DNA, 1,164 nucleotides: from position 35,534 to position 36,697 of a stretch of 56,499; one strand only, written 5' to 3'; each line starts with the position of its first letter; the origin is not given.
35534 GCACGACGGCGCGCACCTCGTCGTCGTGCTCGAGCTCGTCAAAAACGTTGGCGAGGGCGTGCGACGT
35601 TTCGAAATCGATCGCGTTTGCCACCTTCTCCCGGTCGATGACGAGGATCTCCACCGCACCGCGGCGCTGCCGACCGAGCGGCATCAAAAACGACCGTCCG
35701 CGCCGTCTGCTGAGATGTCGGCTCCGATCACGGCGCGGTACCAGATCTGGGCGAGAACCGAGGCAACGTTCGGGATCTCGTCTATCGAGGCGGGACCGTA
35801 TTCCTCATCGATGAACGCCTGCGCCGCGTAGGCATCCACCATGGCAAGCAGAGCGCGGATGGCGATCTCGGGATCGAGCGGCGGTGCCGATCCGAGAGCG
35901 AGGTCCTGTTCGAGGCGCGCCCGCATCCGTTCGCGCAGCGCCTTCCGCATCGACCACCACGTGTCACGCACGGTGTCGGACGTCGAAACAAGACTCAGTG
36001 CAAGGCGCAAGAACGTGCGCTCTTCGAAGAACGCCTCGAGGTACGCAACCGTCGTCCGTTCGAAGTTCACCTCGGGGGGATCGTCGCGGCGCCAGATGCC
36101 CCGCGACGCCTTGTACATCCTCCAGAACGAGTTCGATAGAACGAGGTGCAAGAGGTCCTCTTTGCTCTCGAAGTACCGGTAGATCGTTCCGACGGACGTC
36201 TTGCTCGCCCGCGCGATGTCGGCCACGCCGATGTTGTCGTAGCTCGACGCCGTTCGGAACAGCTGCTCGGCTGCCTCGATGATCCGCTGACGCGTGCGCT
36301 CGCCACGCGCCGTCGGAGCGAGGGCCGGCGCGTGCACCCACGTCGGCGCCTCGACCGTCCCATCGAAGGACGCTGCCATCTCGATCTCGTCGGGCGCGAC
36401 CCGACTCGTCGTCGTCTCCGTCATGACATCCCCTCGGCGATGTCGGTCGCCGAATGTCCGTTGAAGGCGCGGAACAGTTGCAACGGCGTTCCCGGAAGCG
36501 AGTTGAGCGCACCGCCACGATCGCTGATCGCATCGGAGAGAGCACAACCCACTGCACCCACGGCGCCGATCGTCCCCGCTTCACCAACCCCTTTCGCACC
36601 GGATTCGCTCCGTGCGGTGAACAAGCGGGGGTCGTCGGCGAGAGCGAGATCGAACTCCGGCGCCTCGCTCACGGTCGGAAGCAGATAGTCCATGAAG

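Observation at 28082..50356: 22 co-directional genes joining a nucleoside-type importer, PncA, aryl-CoA ligases, a Mo-hydroxylase and a Bad-like CoA module: candidate undescribed CoA-dependent N-heterocyclic amide/acid pathway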

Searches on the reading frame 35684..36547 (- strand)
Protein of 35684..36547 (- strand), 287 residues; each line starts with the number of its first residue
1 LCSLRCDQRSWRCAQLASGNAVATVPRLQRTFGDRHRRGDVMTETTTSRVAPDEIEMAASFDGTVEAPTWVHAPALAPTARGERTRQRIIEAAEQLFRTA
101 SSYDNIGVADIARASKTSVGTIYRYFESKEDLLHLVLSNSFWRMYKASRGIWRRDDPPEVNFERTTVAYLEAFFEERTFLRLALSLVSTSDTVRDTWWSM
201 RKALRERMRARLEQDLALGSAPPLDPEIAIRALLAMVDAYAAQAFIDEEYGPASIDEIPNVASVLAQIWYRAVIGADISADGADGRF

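Call 4: search_protein_families(library=pfam, proteins=[window:35684-36547:-], max_evalue=0.00001)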
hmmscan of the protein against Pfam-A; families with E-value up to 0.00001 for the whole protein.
window:35684-36547:- (287 aa): 1 family
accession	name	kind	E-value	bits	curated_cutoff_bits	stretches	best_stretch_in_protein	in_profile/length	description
PF00440.29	TetR_N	-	1.8e-12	47.3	24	1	89-134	1-45/47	Bacterial regulatory proteins, tetR family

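Call 16: search_protein_families(library=ncbifam, proteins=[window:35684-36424:-], max_evalue=0.00001)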
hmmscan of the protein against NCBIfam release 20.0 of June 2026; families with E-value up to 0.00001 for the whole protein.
window:35684-36424:- (246 aa): 8 families
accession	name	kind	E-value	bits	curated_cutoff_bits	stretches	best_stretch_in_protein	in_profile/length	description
NF041196.1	ScbR_bind_reg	equivalog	1.5e-10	41.6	150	1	39-125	2-87/191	ScbR family autoregulator-binding transcription factor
NF033703.1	transcr_KstR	equivalog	2.4e-07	30.5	280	1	42-105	7-68/185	cholesterol catabolism transcriptional regulator KstR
NF053878.1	FATransRegFadRBac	equivalog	3.8e-07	30.1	200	1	46-105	6-64/190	fatty acid metabolism transcriptional regulator FadR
NF050111.1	TransRegSACE7040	equivalog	6.3e-07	29.5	250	1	45-118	3-75/186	SACE_7040 family transcriptional regulator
NF037937.1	septum_RefZ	equivalog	3.1e-06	27.2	180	1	45-101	1-55/195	forespore capture DNA-binding protein RefZ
NF053731.1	TransRegFasRMycb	equivalog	4.1e-06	26.7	330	0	40-111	9-78/199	HTH-type transcriptional activator FasR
TIGR03968.1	mycofact_TetR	equivalog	4.2e-06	26.5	224.9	1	42-100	8-65/190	mycofactocin system transcriptional regulator MftR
NF007430.0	PRK09975.1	equivalog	7.6e-06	25.2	274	0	41-94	9-61/220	acrEF/envCD operon transcriptional regulator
